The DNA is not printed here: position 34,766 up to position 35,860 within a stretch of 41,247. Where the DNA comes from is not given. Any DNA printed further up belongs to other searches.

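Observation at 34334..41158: Five-gene cassette (PncC-like deamidase, 2TM protein, 877-aa adenosine-deaminase-fold protein, minimal radical SAM, NadR-like NMNAT/kinase): candidate undescribed nucleotide-targeting system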

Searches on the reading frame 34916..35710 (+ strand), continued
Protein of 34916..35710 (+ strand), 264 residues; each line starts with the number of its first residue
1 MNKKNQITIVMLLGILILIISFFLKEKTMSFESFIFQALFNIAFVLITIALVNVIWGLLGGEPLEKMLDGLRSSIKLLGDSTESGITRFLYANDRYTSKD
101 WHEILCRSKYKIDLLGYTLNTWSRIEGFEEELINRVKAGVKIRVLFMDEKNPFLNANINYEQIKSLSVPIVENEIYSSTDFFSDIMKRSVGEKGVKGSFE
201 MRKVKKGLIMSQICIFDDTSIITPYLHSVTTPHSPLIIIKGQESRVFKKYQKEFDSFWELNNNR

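Call 71: search_protein_families(library=pfam, proteins=[L052:626-1126:+, L052:1123-1677:+, L044:2508-3305:+, L049:14-1063:+, L059:2357-4579:+, L059:5630-6469:+, L056:1225-3138:+, L057:3413-5854:+, L057:7061-8371:+, L051:3833-5275:+], max_evalue=0.001)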
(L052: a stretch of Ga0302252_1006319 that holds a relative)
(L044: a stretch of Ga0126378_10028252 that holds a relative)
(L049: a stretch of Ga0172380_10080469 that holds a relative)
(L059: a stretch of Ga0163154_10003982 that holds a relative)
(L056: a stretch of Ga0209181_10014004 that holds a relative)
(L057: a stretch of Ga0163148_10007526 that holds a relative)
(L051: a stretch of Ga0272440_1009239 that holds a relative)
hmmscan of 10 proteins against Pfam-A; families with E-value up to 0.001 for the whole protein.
L052:626-1126:+ (166 aa): 1 family
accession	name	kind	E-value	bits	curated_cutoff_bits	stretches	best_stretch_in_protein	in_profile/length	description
PF02464.23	CinA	-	5.8e-52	175.9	23.5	1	18-160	12-154/155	Competence-damaged protein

L052:1123-1677:+ (184 aa): 1 family
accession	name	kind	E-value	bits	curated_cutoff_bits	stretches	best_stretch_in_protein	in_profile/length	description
PF01467.32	CTP_transf_like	-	8.6e-16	58.8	21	1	20-147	1-132/133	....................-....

L044:2508-3305:+ (265 aa): 0 families

L049:14-1063:+ (349 aa): 1 family
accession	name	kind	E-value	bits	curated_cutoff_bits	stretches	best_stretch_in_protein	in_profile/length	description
PF00625.27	Guanylate_kin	-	1.9e-06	28.1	25.2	0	34-154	73-180/182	Guanylate kinase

L059:2357-4579:+ (740 aa): 3 families
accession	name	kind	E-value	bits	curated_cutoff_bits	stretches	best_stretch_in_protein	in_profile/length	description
PF00069.31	Pkinase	-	5.8e-11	42.7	31.7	1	185-391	27-213/263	Protein kinase domain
PF19964.5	EAD11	-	1.4e-06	28.6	26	1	14-79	6-79/80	Effector-associated domain 11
PF07714.23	PK_Tyr_Ser-Thr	-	2.9e-06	27.2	23.1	1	183-336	29-173/258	Protein tyrosine and serine/threonine kinase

L059:5630-6469:+ (279 aa): 0 families

L056:1225-3138:+ (637 aa): 9 families
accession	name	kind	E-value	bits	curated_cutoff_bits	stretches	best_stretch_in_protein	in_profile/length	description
PF13175.12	AAA_15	-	6.8e-34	118.5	32.1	2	186-336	239-373/374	AAA ATPase domain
PF13304.12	AAA_21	-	3.4e-24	86.9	27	1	28-336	1-302/304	AAA domain, putative AbiEii toxin, Type IV TA system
PF02463.25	SMC_N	-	5.4e-18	65.7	40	1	4-339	1-204/220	RecF/RecN/SMC N terminal domain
PF11398.14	DUF2813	-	3.4e-11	43.6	21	1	3-95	1-88/372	Protein of unknown function (DUF2813)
PF20469.4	OLD-like_TOPRIM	-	3.2e-10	40.8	23.2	1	386-451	1-57/67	Overcoming lysogenization defect protein-like, TOPRIM domain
PF13476.12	AAA_23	-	2.9e-09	38.3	27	1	7-218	1-184/201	AAA domain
PF13555.12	AAA_29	-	1.8e-07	31.2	27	1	5-50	1-46/61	P-loop containing region of AAA domain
PF00005.33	ABC_tran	-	2.9e-06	28.3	25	1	28-95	13-75/137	ABC transporter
PF13401.12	AAA_22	-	0.00012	22.8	27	0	24-63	3-33/130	AAA domain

L057:3413-5854:+ (813 aa): 1 family
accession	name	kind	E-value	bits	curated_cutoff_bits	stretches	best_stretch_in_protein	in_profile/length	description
PF07217.16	Het-C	-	1.3e-07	31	21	0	269-297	209-239/561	Heterokaryon incompatibility protein Het-C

L057:7061-8371:+ (436 aa): 6 families
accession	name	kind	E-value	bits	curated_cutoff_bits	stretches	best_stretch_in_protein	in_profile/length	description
PF04548.22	AIG1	-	6.9e-12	45.6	27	1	56-136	2-84/212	AIG1 family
PF01926.29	MMR_HSR1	-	1.1e-10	42.1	21.9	1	57-173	2-113/113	50S ribosome-binding GTPase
PF00735.24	Septin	-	3e-05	23.9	26.2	1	56-126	6-86/280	Septin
PF00009.33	GTP_EFTU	-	4.2e-05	23.7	26.5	1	91-254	58-187/188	Elongation factor Tu GTP binding domain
PF02421.24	FeoB_N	-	4.6e-05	23.4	27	1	56-112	2-57/156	Ferrous iron transport protein B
PF00350.29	Dynamin_N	-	0.00057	20.4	27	0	93-130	92-126/168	Dynamin family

L051:3833-5275:+ (480 aa): 1 family
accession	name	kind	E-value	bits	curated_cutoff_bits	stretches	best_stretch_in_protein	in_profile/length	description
PF13289.12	SIR2_2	-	6.6e-15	55.9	24.5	1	142-268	2-124/141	SIR2-like domain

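Call 72: search_protein_families(library=ncbifam, proteins=[L052:1123-1677:+, L052:2886-3245:+, L049:14-1063:+, L052:626-1126:+, L044:2508-3305:+], max_evalue=0.001)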
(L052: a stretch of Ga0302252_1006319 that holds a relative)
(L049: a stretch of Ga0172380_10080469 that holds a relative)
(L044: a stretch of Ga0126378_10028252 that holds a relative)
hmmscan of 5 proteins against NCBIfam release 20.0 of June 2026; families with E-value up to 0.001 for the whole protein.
L052:1123-1677:+ (184 aa): 19 families
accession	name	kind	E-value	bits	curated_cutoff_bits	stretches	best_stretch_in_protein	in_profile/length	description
NF002243.0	PRK01153.1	subfamily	3.3e-70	235.2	127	1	18-183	2-170/175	nicotinamide-nucleotide adenylyltransferase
TIGR01527.1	arch_NMN_Atrans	equivalog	2.5e-68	228.8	181.2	1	18-180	1-166/167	nicotinamide-nucleotide adenylyltransferase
TIGR00125.1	cyt_tran_rel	domain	2.3e-16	59.7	27.7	1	18-72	1-55/65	adenylyltransferase/cytidyltransferase family protein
NF003788.0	PRK05379.1-5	equivalog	1.9e-15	57.1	354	1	20-103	9-93/351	bifunctional nicotinamide-nucleotide adenylyltransferase/Nudix hydroxylase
NF003791.0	PRK05379.2-3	equivalog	1.1e-13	51.1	409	1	18-104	7-95/340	bifunctional nicotinamide-nucleotide adenylyltransferase/Nudix hydroxylase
NF003786.0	PRK05379.1-2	equivalog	2.5e-13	50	397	1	20-106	18-106/354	bifunctional nicotinamide-nucleotide adenylyltransferase/Nudix hydroxylase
NF003787.0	PRK05379.1-4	equivalog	6.4e-12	45.1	449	1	10-77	3-70/346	bifunctional nicotinamide-nucleotide adenylyltransferase/Nudix hydroxylase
NF003789.0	PRK05379.2-1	equivalog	7.2e-12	44.9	355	1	19-105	10-99/312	bifunctional nicotinamide mononucleotide adenylyltransferase/ADP-ribose pyrophosphatase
NF003790.0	PRK05379.2-2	equivalog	8e-12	44.9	403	1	16-135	19-142/354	bifunctional nicotinamide mononucleotide adenylyltransferase/ADP-ribose pyrophosphatase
NF010365.0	PRK13793.1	equivalog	2.2e-11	43.7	198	1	20-133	8-122/196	nicotinate-nicotinamide nucleotide adenylyltransferase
TIGR01510.1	coaD_prev_kdtB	equivalog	4.2e-10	39.8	103.3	1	19-90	2-69/155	pantetheine-phosphate adenylyltransferase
TIGR01526.1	nadR_NMN_Atrans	equivalog_domain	2.1e-09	37.1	341.15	1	19-72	4-57/325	nicotinamide-nucleotide adenylyltransferase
NF000839.0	PRK00071.1-1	equivalog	9.5e-09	35.5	187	1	14-79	4-70/219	nicotinate-nucleotide adenylyltransferase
NF003785.0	PRK05379.1-1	equivalog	2.9e-08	33.3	418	1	20-76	6-62/347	bifunctional nicotinamide-nucleotide adenylyltransferase/Nudix hydroxylase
TIGR00482.1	TIGR00482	equivalog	8e-08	32.5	112.45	0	138-169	159-190/194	nicotinate (nicotinamide) nucleotide adenylyltransferase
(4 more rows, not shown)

L052:2886-3245:+ (119 aa): 2 families
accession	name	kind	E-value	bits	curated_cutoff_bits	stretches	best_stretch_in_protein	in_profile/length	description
NF002243.0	PRK01153.1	subfamily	8.9e-41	139.4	127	1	1-117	53-170/175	nicotinamide-nucleotide adenylyltransferase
TIGR01527.1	arch_NMN_Atrans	equivalog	2e-40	138.1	181.2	1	2-114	53-166/167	nicotinamide-nucleotide adenylyltransferase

L049:14-1063:+ (349 aa): 1 family
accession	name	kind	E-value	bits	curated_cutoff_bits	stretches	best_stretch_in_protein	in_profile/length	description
TIGR02322.1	phosphon_PhnN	equivalog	1.1e-12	48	156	1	169-314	3-151/179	phosphonate metabolism protein/1,5-bisphosphokinase (PRPP-forming) PhnN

L052:626-1126:+ (166 aa): 5 families
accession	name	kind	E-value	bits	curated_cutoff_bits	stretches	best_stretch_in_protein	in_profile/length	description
TIGR00199.1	PncC_domain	subfamily_domain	4.1e-46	156.8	68.9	1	18-158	5-146/149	nicotinamide-nucleotide amidohydrolase family protein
NF001813.0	PRK00549.1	equivalog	1.5e-44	152.7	379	1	17-163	266-413/414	competence/damage-inducible protein A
NF002975.0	PRK03661.1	equivalog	1.3e-41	142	212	1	22-159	21-159/164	nicotinamide-nucleotide amidase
NF002972.0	PRK03657.1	equivalog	5.7e-32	110.8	201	1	16-163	26-173/175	2-oxo-tetronate isomerase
TIGR00200.1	cinA_nterm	subfamily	8.9e-28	97.1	243.15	1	22-162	273-412/414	CinA family nicotinamide mononucleotide deamidase-related protein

L044:2508-3305:+ (265 aa): 0 families

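Call 85: search_protein_families(library=pfam, alignment_id=A5, max_evalue=0.1)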
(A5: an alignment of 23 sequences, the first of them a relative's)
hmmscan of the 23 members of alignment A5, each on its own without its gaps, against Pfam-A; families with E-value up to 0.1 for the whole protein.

A. member 1, P0020 (264 aa): 2 families
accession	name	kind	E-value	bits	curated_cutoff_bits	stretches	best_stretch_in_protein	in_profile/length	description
PF09991.14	DUF2232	-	0.0038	16.9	27.8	1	5-78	59-129/290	Predicted membrane protein (DUF2232)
PF13091.12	PLDc_2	-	0.027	14.8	27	0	106-220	6-92/132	PLD-like domain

B. families by the number of members that match (of 23 scanned): 19 families
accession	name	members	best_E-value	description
PF13091.12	PLDc_2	15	0.00012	PLD-like domain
PF19319.4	DUF5919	8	0.0017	Domain of unknown function (DUF5919)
PF06103.16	DUF948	3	0.074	Bacterial protein of unknown function (DUF948)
PF05240.20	APOBEC_C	2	0.0008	APOBEC-like C-terminal domain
PF18782.7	NAD2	2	0.042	Novel AID APOBEC clade 2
PF06664.17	WLS-like_TM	2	0.044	Wntless-like, transmembrane domain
PF07264.17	EI24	1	0.0013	Sulfate transporter CysZ/Etoposide-induced protein 2.4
PF05621.17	TniB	1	0.0021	Bacterial TniB protein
PF09991.14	DUF2232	1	0.0038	Predicted membrane protein (DUF2232)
PF18772.7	APOBEC2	1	0.0042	APOBEC2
PF11297.13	DUF3098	1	0.014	Protein of unknown function (DUF3098)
PF18778.7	NAD1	1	0.017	Novel AID APOBEC clade 1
PF06146.17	PsiE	1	0.019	Phosphate-starvation-inducible E family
PF04129.18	Vps52_CC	1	0.035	Vps52/Sac2 family, coiled-coil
PF04932.20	Wzy_C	1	0.04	O-Antigen ligase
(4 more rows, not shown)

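Call 86: search_solved_structures(query=A5, max_evalue=10, show_alignments=1)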
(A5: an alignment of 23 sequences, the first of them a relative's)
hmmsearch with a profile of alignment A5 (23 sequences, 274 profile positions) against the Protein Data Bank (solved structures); distinct sequences matched with E-value up to 10: 6.
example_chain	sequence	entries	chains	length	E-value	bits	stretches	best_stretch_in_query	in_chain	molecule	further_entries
6z16_F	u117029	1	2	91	0.94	11.6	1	41-85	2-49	Multisubunit Na+/H+ antiporter, F subunit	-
5box_A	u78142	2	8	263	1.6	10.8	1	90-166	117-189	Putative HTH-type transcriptional regulator TrmBL2 | TrmBL2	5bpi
5bpd_A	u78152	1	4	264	1.7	10.8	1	90-166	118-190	TrmBL2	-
8ctq_A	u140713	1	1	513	2.1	10.5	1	140-180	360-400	Phospholipase D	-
8ctp_A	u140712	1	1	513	2.1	10.5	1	140-180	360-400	Phospholipase D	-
5bqt_A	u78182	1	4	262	2.5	10.2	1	90-166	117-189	Putative HTH-type transcriptional regulator TrmBL2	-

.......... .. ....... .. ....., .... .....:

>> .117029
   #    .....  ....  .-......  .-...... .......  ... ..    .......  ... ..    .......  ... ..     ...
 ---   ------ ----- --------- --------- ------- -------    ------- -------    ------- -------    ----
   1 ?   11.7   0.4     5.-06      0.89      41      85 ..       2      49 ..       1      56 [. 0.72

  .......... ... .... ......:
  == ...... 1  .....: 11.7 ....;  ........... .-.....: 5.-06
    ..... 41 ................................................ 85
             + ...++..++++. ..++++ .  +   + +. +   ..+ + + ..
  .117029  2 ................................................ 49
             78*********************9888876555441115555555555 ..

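Call 105: search_protein_families(library=pfam, proteins=[L044:887-1999:+, L044:4177-4977:+, L045:406-1281:+, L045:3182-6343:+, L053:1236-1712:+, L058:1156-1803:+, L058:1785-2357:+, L054:2633-3556:+, L051:1068-2009:+, L051:1973-2575:+], max_evalue=0.001)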
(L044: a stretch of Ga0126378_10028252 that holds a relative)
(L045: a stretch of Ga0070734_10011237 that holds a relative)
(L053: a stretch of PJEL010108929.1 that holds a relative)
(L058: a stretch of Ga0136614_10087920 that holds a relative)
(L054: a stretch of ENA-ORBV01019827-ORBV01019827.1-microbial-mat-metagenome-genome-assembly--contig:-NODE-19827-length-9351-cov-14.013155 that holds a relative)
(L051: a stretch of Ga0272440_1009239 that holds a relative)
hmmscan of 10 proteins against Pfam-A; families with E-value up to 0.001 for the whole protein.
L044:887-1999:+ (370 aa): 0 families

L044:4177-4977:+ (267 aa): 1 family
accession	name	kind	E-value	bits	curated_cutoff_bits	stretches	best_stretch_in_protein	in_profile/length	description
PF02515.22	CoA_transf_3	-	2.3e-76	257.7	23.3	1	23-265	1-244/366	CoA-transferase family III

L045:406-1281:+ (291 aa): 1 family
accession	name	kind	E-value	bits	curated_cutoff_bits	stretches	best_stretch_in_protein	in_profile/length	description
PF08867.16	FRG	-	6.9e-25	88.2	25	1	31-126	3-92/94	FRG domain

L045:3182-6343:+ (1053 aa): 6 families
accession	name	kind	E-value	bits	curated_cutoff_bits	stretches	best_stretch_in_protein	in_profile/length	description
PF07676.18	PD40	-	7.1e-37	125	20.9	3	381-409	2-30/38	WD40-like Beta Propeller Repeat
PF03572.23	Peptidase_S41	-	6.7e-24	84.8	24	1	876-1029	2-165/165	Peptidase family S41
PF14684.11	Tricorn_C1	-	4.8e-17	62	24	1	682-739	2-59/59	Tricorn protease C1 domain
PF00930.27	DPPIV_N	-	2.6e-15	56.4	22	1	53-126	20-89/354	Dipeptidyl peptidase IV (DPP IV) N-terminal region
PF25174.1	Beta-prop_THOC3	-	3.2e-06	26.8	305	0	119-182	88-147/272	THOC3 beta-propeller domain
PF25460.1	Beta-prop_Aladin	-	6.9e-05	22.6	171.1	0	59-142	136-217/340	Aladin seven-bladed propeller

L053:1236-1712:+ (158 aa): 1 family
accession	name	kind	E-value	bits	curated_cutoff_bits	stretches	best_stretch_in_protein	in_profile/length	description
PF13271.11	DUF4062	-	4e-19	69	24.7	1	4-89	2-82/82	Domain of unknown function (DUF4062)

L058:1156-1803:+ (215 aa): 0 families

L058:1785-2357:+ (191 aa): 0 families

L054:2633-3556:+ (307 aa): 6 families
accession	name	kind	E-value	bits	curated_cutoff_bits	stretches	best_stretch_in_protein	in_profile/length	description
PF12799.13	LRR_4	-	6.2e-13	49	27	2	211-245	5-39/44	Leucine Rich repeats (2 copies)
PF13855.12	LRR_8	-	2.3e-12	46.9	27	2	231-288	2-61/61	Leucine rich repeat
PF23598.1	LRR_14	-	8.5e-12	44.9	40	1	213-286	53-124/353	Leucine-rich repeat region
PF00560.39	LRR_1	-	2.3e-07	30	20.6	0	231-252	1-23/23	Leucine Rich Repeat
PF23211.1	LRR_LRWD1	-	3.3e-05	24.1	28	0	226-302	38-113/190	Leucine-rich repeat and WD repeat-containing protein 1, LRR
PF14580.12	LRR_9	-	0.00062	19.8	30.5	1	204-292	39-129/175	Leucine-rich repeat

L051:1068-2009:+ (313 aa): 0 families

L051:1973-2575:+ (200 aa): 1 family
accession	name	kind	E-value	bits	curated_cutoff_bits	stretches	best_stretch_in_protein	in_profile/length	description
PF08867.16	FRG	-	9.4e-11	42.9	25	1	31-118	13-88/94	FRG domain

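Call 106: search_dna_similar(query=window:34916-35710:+, collection=plasmids, mode=protein, max_evalue=0.001, max_rows=15)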
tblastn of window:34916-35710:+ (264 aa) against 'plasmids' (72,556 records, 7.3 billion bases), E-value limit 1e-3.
No match.
